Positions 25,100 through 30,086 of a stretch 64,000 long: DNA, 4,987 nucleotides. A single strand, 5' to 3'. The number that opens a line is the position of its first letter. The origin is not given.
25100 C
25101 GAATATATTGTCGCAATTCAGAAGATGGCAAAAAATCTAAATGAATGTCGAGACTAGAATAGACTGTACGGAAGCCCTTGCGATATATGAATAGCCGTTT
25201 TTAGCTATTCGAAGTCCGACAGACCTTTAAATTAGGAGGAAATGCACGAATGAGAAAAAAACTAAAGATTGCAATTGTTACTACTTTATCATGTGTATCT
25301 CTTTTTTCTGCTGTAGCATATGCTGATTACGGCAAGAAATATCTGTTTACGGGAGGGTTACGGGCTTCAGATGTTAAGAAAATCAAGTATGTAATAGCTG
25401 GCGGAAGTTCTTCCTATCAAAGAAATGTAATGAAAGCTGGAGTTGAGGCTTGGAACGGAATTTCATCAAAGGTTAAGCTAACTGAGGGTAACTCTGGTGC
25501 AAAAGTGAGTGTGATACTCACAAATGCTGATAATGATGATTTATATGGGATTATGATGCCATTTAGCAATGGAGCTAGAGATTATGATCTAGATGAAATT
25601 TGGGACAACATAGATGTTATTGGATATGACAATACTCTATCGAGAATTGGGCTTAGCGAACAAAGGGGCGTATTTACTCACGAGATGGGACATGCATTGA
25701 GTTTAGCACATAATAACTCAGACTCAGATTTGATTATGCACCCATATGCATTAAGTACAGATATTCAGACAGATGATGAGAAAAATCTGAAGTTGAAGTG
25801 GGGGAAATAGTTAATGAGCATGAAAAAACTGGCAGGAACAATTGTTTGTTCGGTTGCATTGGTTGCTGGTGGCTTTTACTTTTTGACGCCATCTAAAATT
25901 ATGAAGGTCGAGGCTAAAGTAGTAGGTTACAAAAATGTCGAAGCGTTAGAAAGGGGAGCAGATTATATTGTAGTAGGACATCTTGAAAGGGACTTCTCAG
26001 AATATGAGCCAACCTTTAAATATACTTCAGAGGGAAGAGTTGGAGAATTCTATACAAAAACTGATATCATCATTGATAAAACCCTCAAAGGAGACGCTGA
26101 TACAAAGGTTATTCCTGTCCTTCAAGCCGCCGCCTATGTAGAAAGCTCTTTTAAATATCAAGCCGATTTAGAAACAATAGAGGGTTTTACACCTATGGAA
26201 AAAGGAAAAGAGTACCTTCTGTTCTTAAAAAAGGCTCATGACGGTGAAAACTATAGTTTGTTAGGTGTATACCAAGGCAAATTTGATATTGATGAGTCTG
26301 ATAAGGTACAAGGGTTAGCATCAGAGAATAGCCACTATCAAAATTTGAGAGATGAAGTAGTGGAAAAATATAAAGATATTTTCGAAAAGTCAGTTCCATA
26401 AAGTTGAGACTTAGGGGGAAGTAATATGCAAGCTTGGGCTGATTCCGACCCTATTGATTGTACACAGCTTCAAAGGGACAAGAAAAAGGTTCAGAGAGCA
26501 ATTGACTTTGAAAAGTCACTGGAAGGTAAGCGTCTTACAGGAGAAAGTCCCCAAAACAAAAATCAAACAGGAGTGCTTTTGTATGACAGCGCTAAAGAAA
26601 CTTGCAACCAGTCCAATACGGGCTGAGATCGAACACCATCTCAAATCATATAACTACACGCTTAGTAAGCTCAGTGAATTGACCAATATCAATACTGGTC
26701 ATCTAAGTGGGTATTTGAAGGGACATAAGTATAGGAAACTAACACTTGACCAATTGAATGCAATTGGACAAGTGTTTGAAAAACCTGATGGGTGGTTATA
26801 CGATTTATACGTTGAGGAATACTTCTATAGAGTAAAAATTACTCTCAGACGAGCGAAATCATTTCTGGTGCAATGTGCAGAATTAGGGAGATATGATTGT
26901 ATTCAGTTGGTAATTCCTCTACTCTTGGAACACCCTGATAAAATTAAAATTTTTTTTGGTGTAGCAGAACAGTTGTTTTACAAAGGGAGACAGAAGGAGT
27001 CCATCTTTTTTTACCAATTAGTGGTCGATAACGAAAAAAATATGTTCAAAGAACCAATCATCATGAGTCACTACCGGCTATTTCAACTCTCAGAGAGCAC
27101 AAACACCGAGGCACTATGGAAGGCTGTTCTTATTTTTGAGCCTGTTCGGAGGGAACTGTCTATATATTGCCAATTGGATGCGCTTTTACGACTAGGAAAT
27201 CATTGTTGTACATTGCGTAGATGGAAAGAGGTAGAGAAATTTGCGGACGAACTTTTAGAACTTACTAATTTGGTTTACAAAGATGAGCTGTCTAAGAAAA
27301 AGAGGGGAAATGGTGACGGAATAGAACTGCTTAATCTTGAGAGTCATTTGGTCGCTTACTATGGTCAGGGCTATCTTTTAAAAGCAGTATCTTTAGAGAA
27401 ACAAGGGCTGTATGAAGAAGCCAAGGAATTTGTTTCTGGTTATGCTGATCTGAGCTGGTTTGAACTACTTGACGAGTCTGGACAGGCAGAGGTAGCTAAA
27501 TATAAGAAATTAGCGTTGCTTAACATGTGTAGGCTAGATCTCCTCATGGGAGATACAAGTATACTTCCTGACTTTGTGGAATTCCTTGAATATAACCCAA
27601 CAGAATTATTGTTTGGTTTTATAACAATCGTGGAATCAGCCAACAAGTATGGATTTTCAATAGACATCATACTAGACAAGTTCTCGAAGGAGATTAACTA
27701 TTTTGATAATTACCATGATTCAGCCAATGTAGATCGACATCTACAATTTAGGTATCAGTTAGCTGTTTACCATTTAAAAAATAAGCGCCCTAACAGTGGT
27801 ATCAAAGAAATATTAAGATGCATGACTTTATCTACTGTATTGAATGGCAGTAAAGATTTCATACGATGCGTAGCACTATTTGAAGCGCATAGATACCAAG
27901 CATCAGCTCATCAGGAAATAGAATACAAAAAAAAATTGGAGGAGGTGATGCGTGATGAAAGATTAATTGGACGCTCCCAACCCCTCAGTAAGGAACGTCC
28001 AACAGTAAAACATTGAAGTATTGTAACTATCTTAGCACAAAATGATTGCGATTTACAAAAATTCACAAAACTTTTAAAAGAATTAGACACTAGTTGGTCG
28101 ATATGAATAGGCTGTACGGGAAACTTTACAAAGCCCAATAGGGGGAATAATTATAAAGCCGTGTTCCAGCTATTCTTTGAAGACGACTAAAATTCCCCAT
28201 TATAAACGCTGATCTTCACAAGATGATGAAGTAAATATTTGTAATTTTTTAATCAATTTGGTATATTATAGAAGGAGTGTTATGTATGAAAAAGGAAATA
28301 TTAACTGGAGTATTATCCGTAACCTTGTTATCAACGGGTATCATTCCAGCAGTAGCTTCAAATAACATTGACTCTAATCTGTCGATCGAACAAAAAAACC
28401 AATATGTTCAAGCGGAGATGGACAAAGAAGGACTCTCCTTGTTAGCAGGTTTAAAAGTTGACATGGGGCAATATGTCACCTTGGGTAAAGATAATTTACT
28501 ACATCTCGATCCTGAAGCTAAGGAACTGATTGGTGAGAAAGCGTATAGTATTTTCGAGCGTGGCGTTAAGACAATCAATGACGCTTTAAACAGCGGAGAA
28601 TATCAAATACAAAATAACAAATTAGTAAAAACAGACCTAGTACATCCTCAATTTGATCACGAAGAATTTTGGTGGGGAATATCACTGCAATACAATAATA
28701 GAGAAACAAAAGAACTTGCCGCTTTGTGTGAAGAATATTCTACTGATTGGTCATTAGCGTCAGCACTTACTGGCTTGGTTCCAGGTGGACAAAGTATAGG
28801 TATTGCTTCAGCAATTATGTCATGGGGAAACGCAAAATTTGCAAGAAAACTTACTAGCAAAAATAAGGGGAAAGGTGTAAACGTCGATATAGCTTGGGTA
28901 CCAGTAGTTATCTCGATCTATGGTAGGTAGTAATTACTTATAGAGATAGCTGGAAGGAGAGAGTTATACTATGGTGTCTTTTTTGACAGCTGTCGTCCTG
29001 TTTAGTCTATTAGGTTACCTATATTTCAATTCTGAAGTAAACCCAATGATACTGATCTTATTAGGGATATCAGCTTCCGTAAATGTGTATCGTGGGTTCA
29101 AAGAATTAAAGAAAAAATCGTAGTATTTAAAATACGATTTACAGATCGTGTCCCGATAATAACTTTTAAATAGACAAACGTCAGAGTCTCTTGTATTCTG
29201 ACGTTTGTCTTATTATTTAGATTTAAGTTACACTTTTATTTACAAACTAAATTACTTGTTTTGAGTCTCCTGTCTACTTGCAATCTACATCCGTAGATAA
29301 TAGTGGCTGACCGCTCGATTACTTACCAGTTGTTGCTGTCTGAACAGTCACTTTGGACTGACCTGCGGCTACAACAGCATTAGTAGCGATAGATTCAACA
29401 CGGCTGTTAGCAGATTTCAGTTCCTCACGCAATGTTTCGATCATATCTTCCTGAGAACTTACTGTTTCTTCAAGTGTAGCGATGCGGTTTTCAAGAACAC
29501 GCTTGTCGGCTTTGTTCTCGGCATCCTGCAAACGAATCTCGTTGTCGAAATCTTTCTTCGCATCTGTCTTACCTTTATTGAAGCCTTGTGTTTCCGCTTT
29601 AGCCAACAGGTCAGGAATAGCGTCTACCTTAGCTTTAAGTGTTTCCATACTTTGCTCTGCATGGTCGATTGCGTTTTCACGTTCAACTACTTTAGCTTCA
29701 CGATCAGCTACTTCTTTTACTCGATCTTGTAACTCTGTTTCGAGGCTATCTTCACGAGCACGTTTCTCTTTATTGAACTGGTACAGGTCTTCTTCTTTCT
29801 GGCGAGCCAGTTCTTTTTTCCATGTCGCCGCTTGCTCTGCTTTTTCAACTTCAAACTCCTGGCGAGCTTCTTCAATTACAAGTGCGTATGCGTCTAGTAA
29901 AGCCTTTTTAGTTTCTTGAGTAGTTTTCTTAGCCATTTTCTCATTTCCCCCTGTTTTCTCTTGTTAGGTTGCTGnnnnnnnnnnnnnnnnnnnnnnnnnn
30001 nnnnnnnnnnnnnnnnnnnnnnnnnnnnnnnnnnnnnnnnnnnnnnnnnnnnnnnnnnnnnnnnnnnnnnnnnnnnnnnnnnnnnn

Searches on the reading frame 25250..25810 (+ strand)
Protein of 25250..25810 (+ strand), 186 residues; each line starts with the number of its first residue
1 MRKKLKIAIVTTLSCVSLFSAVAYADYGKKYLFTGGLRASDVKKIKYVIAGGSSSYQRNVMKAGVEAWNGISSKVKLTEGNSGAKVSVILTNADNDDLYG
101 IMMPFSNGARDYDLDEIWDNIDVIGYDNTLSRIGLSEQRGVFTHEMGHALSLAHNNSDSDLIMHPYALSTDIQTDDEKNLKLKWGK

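Call 3: search_protein_families(library=pfam, proteins=[window:25250-25810:+], max_evalue=0.1)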
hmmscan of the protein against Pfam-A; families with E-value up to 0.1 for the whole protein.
window:25250-25810:+ (186 aa): 7 families
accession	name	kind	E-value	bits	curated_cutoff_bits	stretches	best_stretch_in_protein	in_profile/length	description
PF00413.30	Peptidase_M10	-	2.6e-05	24.6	24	1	106-178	84-152/159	Matrixin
PF01400.30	Astacin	-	8.2e-05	22.8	22.5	1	137-180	77-120/189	Astacin (Peptidase family M12A)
PF13582.12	Reprolysin_3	-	0.0013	19.7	22.4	1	75-154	54-122/123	Metallo-peptidase family M12B Reprolysin-like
PF10462.15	Peptidase_M66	-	0.018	14.5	20.6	1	137-167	191-223/306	Peptidase M66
PF13688.12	Reprolysin_5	-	0.033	14.9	27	1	134-158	137-161/196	Metallo-peptidase family M12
PF16313.11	DUF4953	-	0.044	13.4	24.2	1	139-159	14-34/316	Met-zincin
PF13583.11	Reprolysin_4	-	0.05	13.7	22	0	140-159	137-156/203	Metallo-peptidase family M12B Reprolysin-like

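Call 96: search_protein_families(library=ncbifam, proteins=[window:25250-25810:+], max_evalue=0.01)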
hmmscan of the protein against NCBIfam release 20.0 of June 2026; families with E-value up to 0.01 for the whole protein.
window:25250-25810:+ (186 aa): 1 family
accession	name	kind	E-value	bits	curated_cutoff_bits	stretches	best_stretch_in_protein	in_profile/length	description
NF035945.1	Zn_serralysin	subfamily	0.0036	16.5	500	1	54-155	78-178/462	serralysin family metalloprotease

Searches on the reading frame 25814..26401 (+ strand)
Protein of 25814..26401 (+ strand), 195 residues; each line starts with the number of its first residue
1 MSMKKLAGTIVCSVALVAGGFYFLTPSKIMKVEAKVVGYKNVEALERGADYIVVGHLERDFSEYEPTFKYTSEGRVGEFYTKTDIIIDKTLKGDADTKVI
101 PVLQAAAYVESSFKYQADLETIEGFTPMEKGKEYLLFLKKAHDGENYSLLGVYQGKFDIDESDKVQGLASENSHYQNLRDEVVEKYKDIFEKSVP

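Call 3: search_protein_families(library=pfam, proteins=[window:25814-26401:+], max_evalue=0.1)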
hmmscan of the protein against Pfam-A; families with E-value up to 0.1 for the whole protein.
window:25814-26401:+ (195 aa): 1 family
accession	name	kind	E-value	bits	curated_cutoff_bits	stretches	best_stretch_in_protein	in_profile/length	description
PF21955.1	CarG-like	-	0.011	16.3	28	1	92-187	41-136/144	Carbapenem resistance protein CarG-like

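Call 96: search_protein_families(library=ncbifam, proteins=[window:25814-26401:+], max_evalue=0.01)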
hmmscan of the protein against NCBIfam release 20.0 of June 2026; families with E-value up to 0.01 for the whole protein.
window:25814-26401:+ (195 aa): 0 families

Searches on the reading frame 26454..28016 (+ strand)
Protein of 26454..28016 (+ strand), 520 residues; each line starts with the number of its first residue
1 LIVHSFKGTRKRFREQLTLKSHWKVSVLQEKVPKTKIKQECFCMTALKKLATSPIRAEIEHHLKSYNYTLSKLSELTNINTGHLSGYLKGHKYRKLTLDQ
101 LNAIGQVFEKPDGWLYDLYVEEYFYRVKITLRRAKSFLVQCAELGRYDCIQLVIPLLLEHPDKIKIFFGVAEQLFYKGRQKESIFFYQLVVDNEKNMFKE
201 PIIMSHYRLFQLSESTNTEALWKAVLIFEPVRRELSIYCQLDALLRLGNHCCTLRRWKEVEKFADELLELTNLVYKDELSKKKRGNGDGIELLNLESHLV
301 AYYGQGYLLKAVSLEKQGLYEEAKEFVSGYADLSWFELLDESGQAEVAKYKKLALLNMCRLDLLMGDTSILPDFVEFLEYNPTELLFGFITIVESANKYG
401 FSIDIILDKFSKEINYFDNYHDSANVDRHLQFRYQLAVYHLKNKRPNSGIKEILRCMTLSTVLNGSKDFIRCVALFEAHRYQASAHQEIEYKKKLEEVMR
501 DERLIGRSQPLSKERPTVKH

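Call 3: search_protein_families(library=pfam, proteins=[window:26454-28016:+], max_evalue=0.1)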
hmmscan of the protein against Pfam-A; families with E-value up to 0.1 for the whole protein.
window:26454-28016:+ (520 aa): 4 families
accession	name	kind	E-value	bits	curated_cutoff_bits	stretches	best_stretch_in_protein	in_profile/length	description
PF07719.23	TPR_2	-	0.0028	18.1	27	0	242-270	2-30/34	Tetratricopeptide repeat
PF13443.12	HTH_26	-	0.015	16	22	1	62-108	5-50/63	Cro/C1-type HTH DNA-binding domain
PF13181.12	TPR_8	-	0.019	15.5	25.7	0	306-326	3-23/34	Tetratricopeptide repeat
PF01381.28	HTH_3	-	0.081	13.4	23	0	64-115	6-55/55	Helix-turn-helix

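Call 96: search_protein_families(library=ncbifam, proteins=[window:26583-28016:+], max_evalue=0.01)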
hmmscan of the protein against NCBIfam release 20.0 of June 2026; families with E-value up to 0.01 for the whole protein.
window:26583-28016:+ (477 aa): 0 families

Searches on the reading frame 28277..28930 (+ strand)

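Call 34: search_protein_families(library=pfam, proteins=[window:28277-28930:+], max_evalue=0.01)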
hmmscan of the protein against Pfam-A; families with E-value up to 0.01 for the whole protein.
window:28277-28930:+ (217 aa): 1 family
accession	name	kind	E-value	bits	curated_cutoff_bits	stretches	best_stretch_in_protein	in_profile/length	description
PF11546.13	CompInhib_SCIN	-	0.0058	17.1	23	1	4-63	3-61/114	Staphylococcal complement inhibitor SCIN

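Call 71: search_protein_families(library=phrogs, proteins=[window:28277-28930:+], max_evalue=0.001)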
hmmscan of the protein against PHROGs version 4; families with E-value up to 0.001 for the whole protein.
window:28277-28930:+ (217 aa): 1 family
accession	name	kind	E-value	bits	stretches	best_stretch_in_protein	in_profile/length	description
phrog_30375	-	unknown function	4e-21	76.7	1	4-209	1-216/228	-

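Call 96: search_protein_families(library=ncbifam, proteins=[window:28277-28930:+], max_evalue=0.01)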
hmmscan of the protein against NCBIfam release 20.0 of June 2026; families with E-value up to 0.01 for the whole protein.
window:28277-28930:+ (217 aa): 0 families

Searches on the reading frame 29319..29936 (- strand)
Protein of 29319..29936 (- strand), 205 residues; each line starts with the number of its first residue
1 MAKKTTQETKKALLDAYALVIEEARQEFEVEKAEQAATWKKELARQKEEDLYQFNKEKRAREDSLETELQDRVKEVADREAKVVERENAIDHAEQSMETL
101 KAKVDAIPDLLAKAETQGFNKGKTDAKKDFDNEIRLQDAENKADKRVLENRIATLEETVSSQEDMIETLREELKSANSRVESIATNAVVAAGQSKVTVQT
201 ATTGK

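Call 34: search_protein_families(library=pfam, proteins=[window:29319-29936:-], max_evalue=0.01)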
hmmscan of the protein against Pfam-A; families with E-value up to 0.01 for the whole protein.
window:29319-29936:- (205 aa): 5 families
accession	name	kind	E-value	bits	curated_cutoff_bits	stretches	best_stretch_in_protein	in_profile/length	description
PF05377.16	FlaC_arch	-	0.00055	20.7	27.8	0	151-186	1-36/55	Flagella accessory protein C (FlaC)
PF05531.17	NPV_P10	-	0.0019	19.1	29.8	1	67-113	21-67/75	Nucleopolyhedrovirus P10 protein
PF24555.1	CC4_CEP85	-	0.0086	16.9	27.3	1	126-183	7-63/85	Centrosomal protein of 85 kDa-like, CC4 coiled-coil domain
PF04102.17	SlyX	-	0.0089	17.1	30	1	148-186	15-53/67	SlyX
PF09787.14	Golgin_A5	-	0.009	16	31.7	0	25-188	44-208/305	Golgin subfamily A member 5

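Call 71: search_protein_families(library=phrogs, proteins=[window:29319-29936:-], max_evalue=0.001)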
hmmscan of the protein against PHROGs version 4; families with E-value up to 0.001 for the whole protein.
window:29319-29936:- (205 aa): 2 families
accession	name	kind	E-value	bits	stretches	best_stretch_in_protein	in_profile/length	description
phrog_30720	-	unknown function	4.4e-79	265.8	1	1-202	1-202/204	-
phrog_29668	-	unknown function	3e-16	60.5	1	7-195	147-346/357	-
